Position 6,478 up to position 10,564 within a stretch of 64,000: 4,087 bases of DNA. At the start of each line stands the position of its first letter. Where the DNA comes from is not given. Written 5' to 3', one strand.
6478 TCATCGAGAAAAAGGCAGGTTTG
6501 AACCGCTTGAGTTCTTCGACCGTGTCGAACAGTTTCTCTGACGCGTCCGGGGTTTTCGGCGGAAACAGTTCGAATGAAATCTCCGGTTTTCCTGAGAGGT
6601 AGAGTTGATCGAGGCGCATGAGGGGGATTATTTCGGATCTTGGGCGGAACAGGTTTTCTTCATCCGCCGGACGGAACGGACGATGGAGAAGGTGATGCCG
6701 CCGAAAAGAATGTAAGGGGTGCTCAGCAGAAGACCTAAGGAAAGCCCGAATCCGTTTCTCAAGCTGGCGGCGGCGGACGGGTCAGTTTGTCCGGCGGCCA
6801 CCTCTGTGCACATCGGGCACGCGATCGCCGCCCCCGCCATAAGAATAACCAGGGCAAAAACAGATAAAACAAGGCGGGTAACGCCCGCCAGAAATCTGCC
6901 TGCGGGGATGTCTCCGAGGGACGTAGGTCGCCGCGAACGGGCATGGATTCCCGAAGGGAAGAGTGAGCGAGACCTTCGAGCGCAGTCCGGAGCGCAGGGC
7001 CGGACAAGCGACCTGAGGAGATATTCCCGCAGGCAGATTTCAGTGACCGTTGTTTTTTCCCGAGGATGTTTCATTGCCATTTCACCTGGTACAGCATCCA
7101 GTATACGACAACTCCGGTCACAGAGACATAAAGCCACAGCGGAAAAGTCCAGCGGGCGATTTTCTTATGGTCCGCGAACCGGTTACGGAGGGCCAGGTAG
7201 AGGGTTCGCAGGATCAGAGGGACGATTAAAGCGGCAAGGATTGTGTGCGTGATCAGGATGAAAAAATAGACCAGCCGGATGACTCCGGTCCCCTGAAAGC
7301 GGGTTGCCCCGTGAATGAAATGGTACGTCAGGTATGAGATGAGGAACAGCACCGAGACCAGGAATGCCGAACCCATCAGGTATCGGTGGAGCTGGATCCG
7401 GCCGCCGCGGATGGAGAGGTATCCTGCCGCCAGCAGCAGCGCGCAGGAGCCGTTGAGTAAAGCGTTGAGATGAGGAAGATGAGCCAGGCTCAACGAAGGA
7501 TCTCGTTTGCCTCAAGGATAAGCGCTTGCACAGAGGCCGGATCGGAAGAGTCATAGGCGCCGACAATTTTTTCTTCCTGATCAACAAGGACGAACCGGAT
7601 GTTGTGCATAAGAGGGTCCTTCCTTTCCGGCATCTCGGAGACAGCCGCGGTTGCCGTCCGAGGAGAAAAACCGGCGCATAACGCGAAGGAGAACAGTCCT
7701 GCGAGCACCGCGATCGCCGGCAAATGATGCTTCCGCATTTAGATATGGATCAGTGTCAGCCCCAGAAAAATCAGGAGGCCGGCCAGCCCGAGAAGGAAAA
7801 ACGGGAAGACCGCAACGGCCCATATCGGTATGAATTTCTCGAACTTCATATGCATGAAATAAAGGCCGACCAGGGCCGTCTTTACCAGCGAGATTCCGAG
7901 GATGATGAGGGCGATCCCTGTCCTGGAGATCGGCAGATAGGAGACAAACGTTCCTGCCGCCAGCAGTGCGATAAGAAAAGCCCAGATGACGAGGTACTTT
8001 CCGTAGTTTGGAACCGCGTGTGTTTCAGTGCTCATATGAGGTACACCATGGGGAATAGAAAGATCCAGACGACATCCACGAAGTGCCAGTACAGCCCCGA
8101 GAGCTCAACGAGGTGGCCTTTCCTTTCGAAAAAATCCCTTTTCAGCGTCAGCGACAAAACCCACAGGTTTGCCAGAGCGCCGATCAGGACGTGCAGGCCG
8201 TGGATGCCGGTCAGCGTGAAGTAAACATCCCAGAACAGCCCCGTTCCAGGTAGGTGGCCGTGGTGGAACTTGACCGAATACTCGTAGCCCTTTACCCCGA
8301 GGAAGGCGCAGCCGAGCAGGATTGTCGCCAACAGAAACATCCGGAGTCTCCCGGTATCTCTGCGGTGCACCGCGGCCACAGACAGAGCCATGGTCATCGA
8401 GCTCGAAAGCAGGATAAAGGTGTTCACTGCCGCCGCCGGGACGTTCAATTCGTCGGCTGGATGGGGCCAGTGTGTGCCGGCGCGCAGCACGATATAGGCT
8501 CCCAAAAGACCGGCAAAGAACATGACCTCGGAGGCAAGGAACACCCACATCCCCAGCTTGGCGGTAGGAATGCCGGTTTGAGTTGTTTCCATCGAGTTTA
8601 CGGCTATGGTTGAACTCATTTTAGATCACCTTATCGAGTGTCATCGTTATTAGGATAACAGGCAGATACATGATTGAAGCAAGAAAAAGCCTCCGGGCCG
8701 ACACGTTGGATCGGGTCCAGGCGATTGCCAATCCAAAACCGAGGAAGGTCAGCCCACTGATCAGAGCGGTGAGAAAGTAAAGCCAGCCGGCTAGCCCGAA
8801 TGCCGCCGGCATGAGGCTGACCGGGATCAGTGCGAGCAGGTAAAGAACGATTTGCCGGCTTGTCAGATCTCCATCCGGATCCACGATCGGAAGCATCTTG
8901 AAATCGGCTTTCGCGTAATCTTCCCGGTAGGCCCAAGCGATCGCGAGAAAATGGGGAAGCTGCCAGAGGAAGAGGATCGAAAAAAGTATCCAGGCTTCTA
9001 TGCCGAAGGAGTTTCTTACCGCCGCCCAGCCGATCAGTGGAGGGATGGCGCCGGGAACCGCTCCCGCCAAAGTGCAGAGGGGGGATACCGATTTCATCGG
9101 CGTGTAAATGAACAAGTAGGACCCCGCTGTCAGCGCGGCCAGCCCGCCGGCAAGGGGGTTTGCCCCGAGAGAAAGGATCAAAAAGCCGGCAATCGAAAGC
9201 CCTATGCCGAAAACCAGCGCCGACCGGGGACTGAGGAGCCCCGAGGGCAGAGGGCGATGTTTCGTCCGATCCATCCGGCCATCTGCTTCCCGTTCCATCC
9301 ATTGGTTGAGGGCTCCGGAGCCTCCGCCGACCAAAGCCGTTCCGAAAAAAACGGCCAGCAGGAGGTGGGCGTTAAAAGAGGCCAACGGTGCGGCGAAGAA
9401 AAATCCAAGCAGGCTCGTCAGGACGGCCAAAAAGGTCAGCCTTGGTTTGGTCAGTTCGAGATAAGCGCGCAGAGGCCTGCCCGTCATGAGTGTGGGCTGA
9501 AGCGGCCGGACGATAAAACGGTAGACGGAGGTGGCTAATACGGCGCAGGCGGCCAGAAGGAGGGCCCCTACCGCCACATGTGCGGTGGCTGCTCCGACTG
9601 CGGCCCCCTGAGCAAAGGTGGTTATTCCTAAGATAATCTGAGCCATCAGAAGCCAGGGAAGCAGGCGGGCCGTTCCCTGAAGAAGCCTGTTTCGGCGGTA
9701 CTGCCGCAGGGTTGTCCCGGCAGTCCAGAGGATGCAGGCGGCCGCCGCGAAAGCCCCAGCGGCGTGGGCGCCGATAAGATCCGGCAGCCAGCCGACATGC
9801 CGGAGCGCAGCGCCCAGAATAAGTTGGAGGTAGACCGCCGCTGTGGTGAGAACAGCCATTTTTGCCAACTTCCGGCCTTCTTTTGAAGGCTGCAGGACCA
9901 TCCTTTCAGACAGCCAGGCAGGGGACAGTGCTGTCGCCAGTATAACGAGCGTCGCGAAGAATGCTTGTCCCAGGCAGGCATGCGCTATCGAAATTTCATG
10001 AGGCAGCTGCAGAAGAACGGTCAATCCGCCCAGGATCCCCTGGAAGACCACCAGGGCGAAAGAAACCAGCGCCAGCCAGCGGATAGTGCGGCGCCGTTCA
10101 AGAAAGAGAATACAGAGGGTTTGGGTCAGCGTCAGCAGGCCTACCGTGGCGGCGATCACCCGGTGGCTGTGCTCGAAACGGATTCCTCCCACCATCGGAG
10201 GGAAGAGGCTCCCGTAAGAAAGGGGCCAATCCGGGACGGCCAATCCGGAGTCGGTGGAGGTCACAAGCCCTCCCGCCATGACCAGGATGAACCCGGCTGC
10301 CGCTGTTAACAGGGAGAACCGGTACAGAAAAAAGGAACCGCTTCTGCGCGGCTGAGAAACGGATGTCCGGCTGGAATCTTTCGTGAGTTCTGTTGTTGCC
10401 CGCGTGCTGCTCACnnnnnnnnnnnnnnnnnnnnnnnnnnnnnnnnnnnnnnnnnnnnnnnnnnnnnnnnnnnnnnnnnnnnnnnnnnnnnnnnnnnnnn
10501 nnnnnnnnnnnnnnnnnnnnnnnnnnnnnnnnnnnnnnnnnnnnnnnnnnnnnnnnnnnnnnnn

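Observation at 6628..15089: aa3-type oxidase operon with non-canonical electron-entry and assembly genes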

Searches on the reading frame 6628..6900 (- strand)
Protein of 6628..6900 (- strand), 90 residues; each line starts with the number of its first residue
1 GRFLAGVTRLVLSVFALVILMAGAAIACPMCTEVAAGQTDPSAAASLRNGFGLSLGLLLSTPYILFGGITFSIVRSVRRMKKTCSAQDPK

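Call 46: find_homologous_proteins(query=window:6628-6900:-, max_evalue=0.001)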
Query window:6628-6900:- (90 aa): 4 proteins with E <= 0.001 among 21 candidates.
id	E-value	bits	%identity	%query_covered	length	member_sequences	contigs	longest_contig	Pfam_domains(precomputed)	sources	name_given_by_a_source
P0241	2.0e-37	145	100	78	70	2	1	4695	-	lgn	-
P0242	7.1e-30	121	77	90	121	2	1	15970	-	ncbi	-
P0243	1.9e-21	94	69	79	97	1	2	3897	-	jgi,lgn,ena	-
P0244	2.8e-20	90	65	78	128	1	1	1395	-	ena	-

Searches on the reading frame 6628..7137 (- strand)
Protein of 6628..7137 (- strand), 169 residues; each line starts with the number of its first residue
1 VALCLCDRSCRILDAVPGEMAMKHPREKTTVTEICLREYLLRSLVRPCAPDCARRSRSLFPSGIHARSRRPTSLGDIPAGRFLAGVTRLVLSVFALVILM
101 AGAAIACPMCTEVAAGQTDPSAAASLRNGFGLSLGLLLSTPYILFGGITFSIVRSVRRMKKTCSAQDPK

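Call 3: search_protein_families(library=pfam, proteins=[window:6628-7137:-], max_evalue=0.01)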
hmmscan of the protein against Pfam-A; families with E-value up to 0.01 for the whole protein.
window:6628-7137:- (169 aa): 0 families

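Call 4: search_protein_families(library=ncbifam, proteins=[window:6628-7137:-], max_evalue=0.01)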
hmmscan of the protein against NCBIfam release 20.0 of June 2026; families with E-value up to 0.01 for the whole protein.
window:6628-7137:- (169 aa): 0 families

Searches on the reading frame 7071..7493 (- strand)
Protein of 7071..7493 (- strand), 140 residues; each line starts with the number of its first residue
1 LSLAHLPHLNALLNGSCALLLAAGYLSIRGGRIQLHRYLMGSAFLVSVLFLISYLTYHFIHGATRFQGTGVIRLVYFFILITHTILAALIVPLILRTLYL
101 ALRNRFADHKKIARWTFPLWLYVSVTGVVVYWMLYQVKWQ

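Call 3: search_protein_families(library=pfam, proteins=[window:7071-7493:-], max_evalue=0.01)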
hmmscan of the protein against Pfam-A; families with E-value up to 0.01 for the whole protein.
window:7071-7493:- (140 aa): 1 family
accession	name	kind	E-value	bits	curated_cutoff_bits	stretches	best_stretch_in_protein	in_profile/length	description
PF04238.17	DUF420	-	4.1e-46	156.9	30.5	1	6-134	1-130/130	Protein of unknown function (DUF420)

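Call 4: search_protein_families(library=ncbifam, proteins=[window:7071-7493:-], max_evalue=0.01)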
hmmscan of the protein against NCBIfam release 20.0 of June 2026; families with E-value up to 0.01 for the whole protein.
window:7071-7493:- (140 aa): 0 families

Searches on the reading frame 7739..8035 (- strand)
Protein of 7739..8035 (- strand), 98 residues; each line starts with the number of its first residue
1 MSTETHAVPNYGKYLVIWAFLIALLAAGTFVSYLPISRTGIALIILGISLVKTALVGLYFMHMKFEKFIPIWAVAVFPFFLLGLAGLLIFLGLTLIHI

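Call 3: search_protein_families(library=pfam, proteins=[window:7739-8035:-], max_evalue=0.01)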
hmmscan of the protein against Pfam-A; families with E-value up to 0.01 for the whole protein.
window:7739-8035:- (98 aa): 1 family
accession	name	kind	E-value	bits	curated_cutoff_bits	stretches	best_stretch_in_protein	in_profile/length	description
PF03626.19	COX4_pro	-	2.3e-10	41.1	28.9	1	15-84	1-70/72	Prokaryotic Cytochrome C oxidase subunit IV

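Call 4: search_protein_families(library=ncbifam, proteins=[window:7739-8035:-], max_evalue=0.01)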
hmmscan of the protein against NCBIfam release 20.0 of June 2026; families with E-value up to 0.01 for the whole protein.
window:7739-8035:- (98 aa): 1 family
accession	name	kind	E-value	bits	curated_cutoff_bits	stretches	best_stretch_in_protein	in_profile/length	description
TIGR02229.1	caa3_sub_IV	subfamily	9.3e-08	32.8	37.25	1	6-84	3-80/92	caa(3)-type oxidase, subunit IV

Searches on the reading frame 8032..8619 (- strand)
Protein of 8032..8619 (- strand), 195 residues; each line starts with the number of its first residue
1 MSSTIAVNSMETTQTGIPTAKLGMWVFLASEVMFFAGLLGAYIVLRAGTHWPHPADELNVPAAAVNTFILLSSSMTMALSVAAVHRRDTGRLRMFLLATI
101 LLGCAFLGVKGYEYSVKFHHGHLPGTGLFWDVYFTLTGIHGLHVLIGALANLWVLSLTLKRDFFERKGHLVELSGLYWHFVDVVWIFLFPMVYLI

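Call 3: search_protein_families(library=pfam, proteins=[window:8032-8619:-], max_evalue=0.01)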
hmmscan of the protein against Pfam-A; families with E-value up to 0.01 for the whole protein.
window:8032-8619:- (195 aa): 1 family
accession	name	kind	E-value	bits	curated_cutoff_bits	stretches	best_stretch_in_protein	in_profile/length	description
PF00510.24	COX3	-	1.2e-23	84.8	23.8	1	19-194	75-255/258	Cytochrome c oxidase subunit III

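Call 4: search_protein_families(library=ncbifam, proteins=[window:8032-8619:-], max_evalue=0.01)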
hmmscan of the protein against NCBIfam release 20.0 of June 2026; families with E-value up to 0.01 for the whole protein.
window:8032-8619:- (195 aa): 4 families
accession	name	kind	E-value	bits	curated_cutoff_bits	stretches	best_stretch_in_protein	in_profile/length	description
NF050119.1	aa3_CtaE_Actin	exception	4.2e-39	134.8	190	1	20-195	11-189/190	aa3-type cytochrome oxidase subunit III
TIGR02897.1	QoxC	equivalog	3e-34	118.8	239.9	1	20-195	10-187/190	cytochrome aa3 quinol oxidase subunit III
TIGR02842.1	CyoC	equivalog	2.7e-33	115.8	223.75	1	22-195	3-177/180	cytochrome o ubiquinol oxidase subunit III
NF007944.0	PRK10663.1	equivalog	7.9e-29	100.9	340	1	20-195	25-201/204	cytochrome o ubiquinol oxidase subunit III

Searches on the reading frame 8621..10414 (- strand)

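Call 3: search_protein_families(library=pfam, proteins=[window:8621-10414:-], max_evalue=0.01)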
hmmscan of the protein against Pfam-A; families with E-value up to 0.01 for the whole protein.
window:8621-10414:- (597 aa): 2 families
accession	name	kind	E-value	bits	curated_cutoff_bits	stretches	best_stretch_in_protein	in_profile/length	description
PF01040.23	UbiA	-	3.1e-56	190.9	34.2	1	331-578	2-247/250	UbiA prenyltransferase family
PF02628.20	COX15-CtaA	-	3.2e-25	89.3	29.9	3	81-206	78-206/322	Cytochrome oxidase assembly protein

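Call 4: search_protein_families(library=ncbifam, proteins=[window:8621-10414:-], max_evalue=0.01)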
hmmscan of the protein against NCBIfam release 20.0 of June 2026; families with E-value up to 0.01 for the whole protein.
window:8621-10414:- (597 aa): 16 families
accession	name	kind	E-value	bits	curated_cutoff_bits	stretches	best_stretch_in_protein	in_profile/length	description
TIGR01473.1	cyoE_ctaB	equivalog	3.4e-87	292.8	210.3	1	316-595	1-281/281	heme o synthase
NF003349.0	PRK04375.1-2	equivalog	1.5e-70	237.9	246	1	313-596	23-311/318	heme o synthase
NF003348.0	PRK04375.1-1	equivalog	3.2e-61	207.3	285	1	315-596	3-284/292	heme o synthase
TIGR01474.1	ubiA_proteo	equivalog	2.8e-17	63.1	275.45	1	322-557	11-244/282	4-hydroxybenzoate octaprenyltransferase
NF009524.0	PRK12886.1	equivalog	1.4e-13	50.8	387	1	315-593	8-281/291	prenyltransferase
TIGR01475.1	ubiA_other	subfamily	2.9e-12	46.6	180.8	1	315-488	2-174/282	UbiA-like polyprenyltransferase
NF009523.0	PRK12884.1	equivalog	4.7e-12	45.7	269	1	315-592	4-274/279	prenyltransferase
NF009521.0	PRK12882.1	equivalog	1.1e-10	41.3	296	1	315-440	5-125/280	geranylgeranylglycerol-phosphate geranylgeranyltransferase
NF005742.0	PRK07566.1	equivalog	1.7e-07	30.7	313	1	314-441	27-155/315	chlorophyll synthase ChlG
NF009522.0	PRK12883.1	equivalog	6e-07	29.2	353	1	315-467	3-151/279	geranylgeranylglycerol-phosphate geranylgeranyltransferase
NF045897.1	SCO3242_trans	equivalog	2.9e-06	27.1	260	1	367-422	48-101/287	SCO3242 family prenyltransferase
NF045570.1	HemSynCtaAAlphapr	equivalog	1e-05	24.7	550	1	16-154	213-362/380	heme A synthase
NF009517.0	PRK12876.1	equivalog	1.7e-05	24.4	419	1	366-448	62-143/300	prenyltransferase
NF009514.0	PRK12873.1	equivalog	1.9e-05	24.1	246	1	340-507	37-208/297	4-hydroxybenzoate polyprenyltransferase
NF041585.1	MqnP_Cj_Hp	exception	3.4e-05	23.5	375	1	367-477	57-163/281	menaquinone biosynthesis prenyltransferase MqnP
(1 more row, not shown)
